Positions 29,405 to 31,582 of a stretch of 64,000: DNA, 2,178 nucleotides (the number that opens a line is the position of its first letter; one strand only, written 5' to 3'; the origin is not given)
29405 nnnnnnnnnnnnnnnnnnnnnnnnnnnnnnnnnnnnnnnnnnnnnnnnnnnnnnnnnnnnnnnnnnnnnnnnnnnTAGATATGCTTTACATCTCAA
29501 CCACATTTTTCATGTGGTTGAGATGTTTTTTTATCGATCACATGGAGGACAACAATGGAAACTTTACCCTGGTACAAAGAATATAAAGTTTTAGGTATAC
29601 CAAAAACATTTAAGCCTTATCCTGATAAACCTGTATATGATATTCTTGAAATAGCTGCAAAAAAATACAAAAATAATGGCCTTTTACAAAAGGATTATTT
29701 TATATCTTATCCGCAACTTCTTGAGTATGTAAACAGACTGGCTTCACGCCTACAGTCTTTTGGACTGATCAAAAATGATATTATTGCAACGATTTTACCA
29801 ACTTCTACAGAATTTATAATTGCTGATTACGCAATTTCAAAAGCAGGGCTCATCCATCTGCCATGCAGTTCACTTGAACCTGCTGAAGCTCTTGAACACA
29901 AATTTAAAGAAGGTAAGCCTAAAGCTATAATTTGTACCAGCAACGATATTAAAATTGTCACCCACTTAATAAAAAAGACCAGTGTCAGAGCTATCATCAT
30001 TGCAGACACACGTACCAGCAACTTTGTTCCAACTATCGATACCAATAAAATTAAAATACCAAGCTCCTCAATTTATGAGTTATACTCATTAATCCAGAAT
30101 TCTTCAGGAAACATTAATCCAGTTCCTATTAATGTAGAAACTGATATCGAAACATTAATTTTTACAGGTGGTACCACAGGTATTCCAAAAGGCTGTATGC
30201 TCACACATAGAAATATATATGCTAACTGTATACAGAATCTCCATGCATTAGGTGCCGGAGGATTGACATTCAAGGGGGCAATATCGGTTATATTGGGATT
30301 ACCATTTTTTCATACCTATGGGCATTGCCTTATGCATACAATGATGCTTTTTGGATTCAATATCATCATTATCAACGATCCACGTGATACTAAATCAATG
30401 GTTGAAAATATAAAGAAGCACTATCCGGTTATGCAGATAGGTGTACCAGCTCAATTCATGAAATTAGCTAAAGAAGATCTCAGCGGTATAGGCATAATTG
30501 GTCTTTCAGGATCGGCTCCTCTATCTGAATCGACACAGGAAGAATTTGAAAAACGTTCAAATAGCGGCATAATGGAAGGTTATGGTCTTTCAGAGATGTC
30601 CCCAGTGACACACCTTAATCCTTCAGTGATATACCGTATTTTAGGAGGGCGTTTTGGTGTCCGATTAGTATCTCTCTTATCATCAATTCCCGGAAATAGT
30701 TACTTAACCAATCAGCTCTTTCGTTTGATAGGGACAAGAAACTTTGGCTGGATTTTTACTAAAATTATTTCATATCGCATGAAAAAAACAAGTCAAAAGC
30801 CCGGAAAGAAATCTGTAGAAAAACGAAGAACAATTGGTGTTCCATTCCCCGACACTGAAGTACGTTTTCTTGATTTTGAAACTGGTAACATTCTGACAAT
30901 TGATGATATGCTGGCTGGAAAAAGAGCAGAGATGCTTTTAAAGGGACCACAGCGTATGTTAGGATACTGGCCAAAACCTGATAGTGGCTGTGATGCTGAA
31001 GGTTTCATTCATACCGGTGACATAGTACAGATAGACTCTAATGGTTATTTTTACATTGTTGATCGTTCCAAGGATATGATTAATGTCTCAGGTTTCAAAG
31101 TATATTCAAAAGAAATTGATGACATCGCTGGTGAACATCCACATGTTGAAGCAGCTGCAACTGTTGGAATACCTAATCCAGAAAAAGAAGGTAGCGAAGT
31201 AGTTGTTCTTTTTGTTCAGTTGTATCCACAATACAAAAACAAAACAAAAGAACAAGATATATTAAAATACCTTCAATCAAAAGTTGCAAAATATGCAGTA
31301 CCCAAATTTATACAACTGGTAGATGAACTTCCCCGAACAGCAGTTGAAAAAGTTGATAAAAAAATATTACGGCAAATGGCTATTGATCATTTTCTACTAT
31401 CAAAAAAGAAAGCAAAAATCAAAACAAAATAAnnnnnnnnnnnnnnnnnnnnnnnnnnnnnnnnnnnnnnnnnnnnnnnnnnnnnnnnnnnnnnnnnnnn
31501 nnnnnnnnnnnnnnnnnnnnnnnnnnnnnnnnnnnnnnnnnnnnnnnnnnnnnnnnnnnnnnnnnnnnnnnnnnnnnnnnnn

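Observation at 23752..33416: Beta-oxidation regulon with paired ACADs, SCP2 protein, SCP2/START lipid-binding proteins and an insertion-bearing ligase, possibly for a bulky or branched lipid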

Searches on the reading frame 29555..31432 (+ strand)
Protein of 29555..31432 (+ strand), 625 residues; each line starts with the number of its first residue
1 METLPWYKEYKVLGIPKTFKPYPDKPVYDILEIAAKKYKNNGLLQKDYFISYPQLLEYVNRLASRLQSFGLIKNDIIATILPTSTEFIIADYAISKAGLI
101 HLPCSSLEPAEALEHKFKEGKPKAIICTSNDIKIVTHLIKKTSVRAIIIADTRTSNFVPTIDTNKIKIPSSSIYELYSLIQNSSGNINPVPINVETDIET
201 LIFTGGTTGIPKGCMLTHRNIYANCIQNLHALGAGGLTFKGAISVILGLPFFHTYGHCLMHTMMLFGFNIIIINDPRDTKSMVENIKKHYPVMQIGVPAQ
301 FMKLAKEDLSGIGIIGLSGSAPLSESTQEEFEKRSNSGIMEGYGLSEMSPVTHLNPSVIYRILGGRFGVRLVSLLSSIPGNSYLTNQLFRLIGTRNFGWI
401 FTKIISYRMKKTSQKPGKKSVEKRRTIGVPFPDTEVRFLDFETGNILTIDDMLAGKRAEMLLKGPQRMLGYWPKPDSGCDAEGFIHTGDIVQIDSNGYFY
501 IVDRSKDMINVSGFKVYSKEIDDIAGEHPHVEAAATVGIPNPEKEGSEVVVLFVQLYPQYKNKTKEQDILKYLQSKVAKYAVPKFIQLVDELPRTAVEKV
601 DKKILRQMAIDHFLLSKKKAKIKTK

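Call 4: search_protein_families(library=pfam, proteins=[window:29555-31432:+], max_evalue=0.01)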
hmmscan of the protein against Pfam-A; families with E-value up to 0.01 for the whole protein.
window:29555-31432:+ (625 aa): 2 families
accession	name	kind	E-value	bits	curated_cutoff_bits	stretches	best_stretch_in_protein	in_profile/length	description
PF00501.34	AMP-binding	-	9.2e-62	209.5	29.9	2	34-354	4-330/384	AMP-binding enzyme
PF13193.12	AMP-binding_C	-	1.8e-13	51.6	24.5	1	520-599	1-76/76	AMP-binding enzyme C-terminal domain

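Call 8: search_protein_families(library=ncbifam, proteins=[window:29555-31432:+], max_evalue=0.00001)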
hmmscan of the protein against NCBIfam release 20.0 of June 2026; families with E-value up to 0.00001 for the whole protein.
window:29555-31432:+ (625 aa): 105 families (the best 25 are shown)
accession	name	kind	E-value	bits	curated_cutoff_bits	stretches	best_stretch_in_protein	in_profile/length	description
NF004837.0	PRK06187.1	subfamily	1.1e-88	297.9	476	2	415-609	335-522/531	long-chain-fatty-acid--CoA ligase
NF004114.0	PRK05605.1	equivalog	3.6e-83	279.8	766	2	3-361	14-388/575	long-chain-fatty-acid--CoA ligase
NF004229.0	PRK05677.1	subfamily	5.9e-82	275.9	879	2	6-371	5-384/563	long-chain-fatty-acid--CoA ligase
NF005463.0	PRK07059.1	subfamily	1.8e-81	274.3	869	2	424-607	379-554/557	long-chain-fatty-acid--CoA ligase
NF005220.0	PRK06710.1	equivalog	9.1e-81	271.6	1116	2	5-362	6-374/563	long-chain-fatty-acid--CoA ligase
NF006181.0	PRK08314.1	subfamily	2e-76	257.4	705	2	420-607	366-552/563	long-chain-fatty-acid--CoA ligase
NF006523.0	PRK08974.1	equivalog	1.3e-75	254.7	884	2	424-609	377-553/561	long-chain-fatty-acid--CoA ligase FadD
NF006442.0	PRK08751.1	equivalog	1.7e-67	228.1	1023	2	422-608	379-557/560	long-chain fatty acid--CoA ligase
NF005702.0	PRK07514.1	subfamily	4.6e-67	226.5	558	2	424-611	321-502/506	malonyl-CoA synthase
NF009139.0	PRK12492.1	equivalog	1.5e-66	225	1018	2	423-609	384-562/562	long-chain-fatty-acid--CoA ligase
NF004822.0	PRK06178.1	equivalog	1.3e-60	205.6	782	2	427-609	393-567/571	acyl-CoA synthetase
NF005714.0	PRK07529.1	subfamily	1.5e-58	198.7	632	2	423-614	389-581/640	acyl-CoA synthetase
NF006182.0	PRK08316.1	subfamily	9e-56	189.4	663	2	450-609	360-517/523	fatty acyl-CoA synthetase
NF009233.0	PRK12583.1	subfamily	1e-54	185.9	832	2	418-613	365-554/558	fatty acid CoA ligase family protein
TIGR03205.1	pimA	equivalog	4e-53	180.6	705.6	2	422-606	362-541/541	dicarboxylate--CoA ligase PimA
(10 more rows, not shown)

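Call 19: search_solved_structures(query=window:29555-31432:+, show_alignments=3, max_evalue=1e-20)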
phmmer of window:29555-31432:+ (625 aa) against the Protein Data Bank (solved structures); distinct sequences matched with E-value up to 1e-20: 72 (the best 60 are shown).
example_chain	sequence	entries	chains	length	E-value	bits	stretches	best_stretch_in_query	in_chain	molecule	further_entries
3g7s_A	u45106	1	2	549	7e-44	153.4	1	421-608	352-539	Long-chain-fatty-acid--CoA ligase (FadD-1)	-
6k4c_A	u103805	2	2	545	7.5e-44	153.3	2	431-608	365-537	Ancestral luciferase AncLamp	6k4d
4gxr_A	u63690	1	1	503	9.8e-42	146.3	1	427-609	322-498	Malonyl CoA synthetase, Benzoate-CoA ligase Chimeric protein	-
4gxq_A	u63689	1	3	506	1.3e-41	145.8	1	427-609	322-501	Malonyl CoA synthetase, Benzoate-CoA ligase Chimeric protein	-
4fuq_A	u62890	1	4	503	4.9e-41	144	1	427-609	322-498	Malonyl CoA synthetase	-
4fut_A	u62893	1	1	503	3e-40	141.4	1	427-609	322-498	Malonyl CoA synthetase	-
8weu_A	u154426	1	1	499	2.7e-39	138.3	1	451-612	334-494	Fatty-acyl-CoA synthase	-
8wev_A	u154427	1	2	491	1.1e-38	136.2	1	451-605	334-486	Feruloyl-CoA Synthetase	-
2d1t_A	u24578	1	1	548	3.4e-37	131.3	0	453-608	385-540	Luciferin 4-monooxygenase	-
3qya_A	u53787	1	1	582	4.3e-37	131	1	428-609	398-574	Luciferase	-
3a9u_A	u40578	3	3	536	5.2e-37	130.7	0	429-607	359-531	4-coumarate--CoA ligase | 4-coumarate:CoA ligase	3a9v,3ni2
2d1q_A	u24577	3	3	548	5.3e-37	130.7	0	452-608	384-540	Luciferin 4-monooxygenase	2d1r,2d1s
4m46_A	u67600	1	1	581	1.8e-36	128.9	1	428-609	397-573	Luciferase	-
8r2q_A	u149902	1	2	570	2.2e-36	128.6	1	417-606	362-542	Probable fatty-acid-CoA ligase FadD5 (Fatty-acid-CoA synthetase) (Fatty-acid-CoA synthase)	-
6q2m_A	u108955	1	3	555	5e-34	120.8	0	423-611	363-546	Luciferin 4-monooxygenase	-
8ivi_A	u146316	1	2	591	2.1e-26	95.6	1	352-607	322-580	Medium/long-chain-fatty-acid--CoA ligase FadD8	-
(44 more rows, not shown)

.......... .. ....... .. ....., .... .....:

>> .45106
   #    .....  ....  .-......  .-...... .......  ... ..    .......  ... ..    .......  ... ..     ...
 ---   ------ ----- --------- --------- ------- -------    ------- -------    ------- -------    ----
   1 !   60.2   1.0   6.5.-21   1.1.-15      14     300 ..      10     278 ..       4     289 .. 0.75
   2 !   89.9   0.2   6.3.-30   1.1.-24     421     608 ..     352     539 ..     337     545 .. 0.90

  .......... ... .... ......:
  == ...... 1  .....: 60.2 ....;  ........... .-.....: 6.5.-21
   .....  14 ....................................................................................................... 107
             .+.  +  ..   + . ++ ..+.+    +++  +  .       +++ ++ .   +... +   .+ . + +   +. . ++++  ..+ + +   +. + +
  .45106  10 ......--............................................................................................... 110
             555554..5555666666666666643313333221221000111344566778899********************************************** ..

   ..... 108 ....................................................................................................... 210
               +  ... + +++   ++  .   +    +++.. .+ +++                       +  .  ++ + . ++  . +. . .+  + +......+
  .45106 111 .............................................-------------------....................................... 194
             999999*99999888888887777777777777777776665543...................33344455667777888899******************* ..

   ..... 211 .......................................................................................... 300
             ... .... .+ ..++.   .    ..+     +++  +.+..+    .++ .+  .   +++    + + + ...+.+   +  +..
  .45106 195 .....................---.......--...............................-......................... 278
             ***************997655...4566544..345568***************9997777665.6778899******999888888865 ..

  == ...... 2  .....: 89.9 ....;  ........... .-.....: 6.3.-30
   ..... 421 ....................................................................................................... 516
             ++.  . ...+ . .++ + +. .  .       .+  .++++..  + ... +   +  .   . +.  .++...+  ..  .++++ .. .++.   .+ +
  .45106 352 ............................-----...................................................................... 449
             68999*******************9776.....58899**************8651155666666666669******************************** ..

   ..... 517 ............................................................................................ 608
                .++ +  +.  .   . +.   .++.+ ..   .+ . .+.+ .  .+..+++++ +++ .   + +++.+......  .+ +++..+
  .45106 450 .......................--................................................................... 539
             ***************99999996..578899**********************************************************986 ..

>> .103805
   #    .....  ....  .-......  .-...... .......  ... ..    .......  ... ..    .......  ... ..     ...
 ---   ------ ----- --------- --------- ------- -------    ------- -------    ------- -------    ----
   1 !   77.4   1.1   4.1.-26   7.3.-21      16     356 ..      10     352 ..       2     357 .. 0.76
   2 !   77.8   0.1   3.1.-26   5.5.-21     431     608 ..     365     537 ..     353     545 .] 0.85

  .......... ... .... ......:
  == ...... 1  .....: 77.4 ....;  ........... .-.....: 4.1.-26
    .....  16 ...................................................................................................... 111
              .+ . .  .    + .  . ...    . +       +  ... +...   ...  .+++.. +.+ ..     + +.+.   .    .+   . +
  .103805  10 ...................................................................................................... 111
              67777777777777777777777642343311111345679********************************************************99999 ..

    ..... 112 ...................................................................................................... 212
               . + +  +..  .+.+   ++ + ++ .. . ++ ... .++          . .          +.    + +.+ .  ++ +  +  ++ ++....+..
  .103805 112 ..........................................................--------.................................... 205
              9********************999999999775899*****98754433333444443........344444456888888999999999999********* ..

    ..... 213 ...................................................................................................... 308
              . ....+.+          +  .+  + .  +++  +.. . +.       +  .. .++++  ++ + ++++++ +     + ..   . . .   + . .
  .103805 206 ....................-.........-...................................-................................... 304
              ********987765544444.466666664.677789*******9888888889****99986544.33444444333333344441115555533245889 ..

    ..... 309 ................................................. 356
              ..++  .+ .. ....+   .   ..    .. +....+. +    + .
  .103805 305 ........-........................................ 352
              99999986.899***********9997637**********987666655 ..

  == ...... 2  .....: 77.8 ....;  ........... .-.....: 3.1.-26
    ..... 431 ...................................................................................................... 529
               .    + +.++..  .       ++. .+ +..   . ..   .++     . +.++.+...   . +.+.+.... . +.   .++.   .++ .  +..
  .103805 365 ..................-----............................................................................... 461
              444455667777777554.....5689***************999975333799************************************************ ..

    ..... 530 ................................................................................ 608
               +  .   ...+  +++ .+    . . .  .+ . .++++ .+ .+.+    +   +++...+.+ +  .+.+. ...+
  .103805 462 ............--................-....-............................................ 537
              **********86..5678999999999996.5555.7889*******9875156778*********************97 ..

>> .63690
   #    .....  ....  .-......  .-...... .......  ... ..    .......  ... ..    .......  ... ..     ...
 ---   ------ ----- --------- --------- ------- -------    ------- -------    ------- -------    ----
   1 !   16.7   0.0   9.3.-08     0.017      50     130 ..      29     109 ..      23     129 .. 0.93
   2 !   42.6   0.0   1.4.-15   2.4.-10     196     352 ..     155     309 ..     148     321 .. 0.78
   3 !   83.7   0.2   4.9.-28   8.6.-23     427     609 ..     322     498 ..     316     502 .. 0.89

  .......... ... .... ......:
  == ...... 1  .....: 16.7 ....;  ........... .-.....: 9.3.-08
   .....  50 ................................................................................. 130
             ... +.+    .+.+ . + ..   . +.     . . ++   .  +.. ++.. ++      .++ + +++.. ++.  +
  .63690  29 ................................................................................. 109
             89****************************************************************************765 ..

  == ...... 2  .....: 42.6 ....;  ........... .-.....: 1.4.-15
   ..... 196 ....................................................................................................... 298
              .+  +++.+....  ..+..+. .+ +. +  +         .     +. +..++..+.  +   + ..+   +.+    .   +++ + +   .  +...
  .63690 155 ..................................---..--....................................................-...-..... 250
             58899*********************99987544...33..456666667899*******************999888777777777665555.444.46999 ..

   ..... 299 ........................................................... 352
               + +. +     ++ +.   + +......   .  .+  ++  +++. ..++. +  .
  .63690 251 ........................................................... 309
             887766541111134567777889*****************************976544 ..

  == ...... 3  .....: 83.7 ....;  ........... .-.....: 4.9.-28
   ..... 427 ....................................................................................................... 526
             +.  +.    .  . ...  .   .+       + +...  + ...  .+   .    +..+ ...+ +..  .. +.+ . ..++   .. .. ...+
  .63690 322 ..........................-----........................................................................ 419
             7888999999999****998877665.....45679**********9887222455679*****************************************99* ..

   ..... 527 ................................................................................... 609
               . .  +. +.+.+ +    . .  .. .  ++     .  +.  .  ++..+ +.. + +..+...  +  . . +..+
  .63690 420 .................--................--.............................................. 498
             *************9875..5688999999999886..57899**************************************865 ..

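Call 59: find_homologous_proteins(query=window:29555-31432:+, max_evalue=1e-30)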
Query window:29555-31432:+ (625 aa): 3494 proteins with E <= 1e-30 among 8000 candidates; the best 120 are listed.
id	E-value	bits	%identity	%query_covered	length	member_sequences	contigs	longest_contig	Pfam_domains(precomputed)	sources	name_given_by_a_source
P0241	0.0e+0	1368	96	100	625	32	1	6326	PF00501.35,PF13193.13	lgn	-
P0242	0.0e+0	1267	87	99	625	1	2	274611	PF00501.35,PF13193.13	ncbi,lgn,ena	-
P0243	0.0e+0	1215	86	98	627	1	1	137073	PF00501.35,PF13193.13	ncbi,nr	ncbi:MAG: AMP-binding protein [Spirochaetes bacterium]|nr:AMP-binding protein [Spirochaetota bacteri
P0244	0.0e+0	1207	83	100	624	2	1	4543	PF00501.35,PF13193.13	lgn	-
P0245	0.0e+0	1187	83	99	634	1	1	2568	PF00501.35,PF13193.13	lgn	-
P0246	0.0e+0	1182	82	100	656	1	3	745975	PF00501.35,PF13193.13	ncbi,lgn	-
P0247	0.0e+0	1153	80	100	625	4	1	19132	PF00501.35,PF13193.13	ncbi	ncbi:MAG: AMP-binding protein [Spirochaetota bacterium]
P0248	0.0e+0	1088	74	100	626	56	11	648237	PF00501.35,PF13193.13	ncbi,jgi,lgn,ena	-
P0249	1.4e-234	798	58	98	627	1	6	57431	PF00501.35,PF13193.13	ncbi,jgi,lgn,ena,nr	ncbi:MAG TPA: AMP-binding protein [Spirochaetota bacterium]|nr:AMP-binding protein [Spirochaetota ba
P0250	5.9e-233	793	57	98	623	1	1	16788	PF00501.35,PF13193.13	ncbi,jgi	jgi:acyl-CoA synthetase (AMP-forming)/AMP-acid ligase II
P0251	1.4e-228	778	57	97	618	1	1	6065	PF00501.35,PF13193.13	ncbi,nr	ncbi:MAG: long-chain fatty acid--CoA ligase [bacterium]|nr:long-chain fatty acid--CoA ligase [bacter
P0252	4.5e-228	777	57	98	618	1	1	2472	PF00501.35,PF13193.13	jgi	-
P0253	5.9e-228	776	55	97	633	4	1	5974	PF00501.35,PF13193.13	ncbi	-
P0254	3.7e-227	774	55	99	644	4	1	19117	PF00501.35,PF13193.13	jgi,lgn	jgi:acyl-CoA synthetase (AMP-forming)/AMP-acid ligase II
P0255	4.1e-227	774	56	99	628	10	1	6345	PF00501.35,PF13193.13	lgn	-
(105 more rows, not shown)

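Call 68: predict_structure(alignment_id=A3)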
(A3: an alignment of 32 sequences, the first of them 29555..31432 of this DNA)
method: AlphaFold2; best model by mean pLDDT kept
length: 625 residues; sequences in the alignment: 32
mean_pLDDT: 81.1   pTM: 0.82
mean pLDDT of the five models: 81.1, 80.1, 79.6, 76.4, 74.9
residues with pLDDT >= 90: 205; 70-90: 308; 50-70: 78; < 50: 34
segments of 3 or more residues with pLDDT < 50: 205-211, 344-350, 416-419, 469-474, 618-625
pLDDT, mean of each block of 10 residues (from residue 1): 76 83 90 96 93 98 95 92 94 93 82 79 92 88 90 81 77 91 91 75 50 66 85 81 90 80 94 88 93 82 81 80 67 81 50 68 86 88 92 95 91 58 60 85 85 87 68 56 76 79 63 68 87 89 77 94 93 80 90 67 84 63 35
secondary structure, 60 per line:
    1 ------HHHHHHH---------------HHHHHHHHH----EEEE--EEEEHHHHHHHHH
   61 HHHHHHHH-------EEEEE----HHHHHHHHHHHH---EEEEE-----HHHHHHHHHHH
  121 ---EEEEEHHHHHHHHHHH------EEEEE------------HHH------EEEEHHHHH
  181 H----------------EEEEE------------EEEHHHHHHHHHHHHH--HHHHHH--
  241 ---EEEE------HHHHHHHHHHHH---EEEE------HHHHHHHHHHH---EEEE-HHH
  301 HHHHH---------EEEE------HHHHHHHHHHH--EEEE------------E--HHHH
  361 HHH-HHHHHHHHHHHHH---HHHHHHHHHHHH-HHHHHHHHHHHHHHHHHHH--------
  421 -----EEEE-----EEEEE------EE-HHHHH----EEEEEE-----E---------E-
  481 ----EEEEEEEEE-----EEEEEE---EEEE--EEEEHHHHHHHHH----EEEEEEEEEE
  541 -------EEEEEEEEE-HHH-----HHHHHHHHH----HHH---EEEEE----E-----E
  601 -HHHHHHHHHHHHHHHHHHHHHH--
elements in order: H7-13 H29-37 E42-45 E48-51 H52-68 E76-80 H85-96 E100-104 H110-120 E124-128 H129-139 E146-150 E172-175 H176-181 E198-202 E215-217 H218-230 H233-238 E244-247 H254-265 E269-272 H279-289 E293-296 H298-305 E315-318 H325-335 E338-341 H357-363 H365-377 H381-392 H394-412 E426-429 E435-439 H449-453 E458-463 E485-493 E499-504 E508-511 E514-517 H518-526 E531-540 E548-556 H566-574 E585-589 H602-623
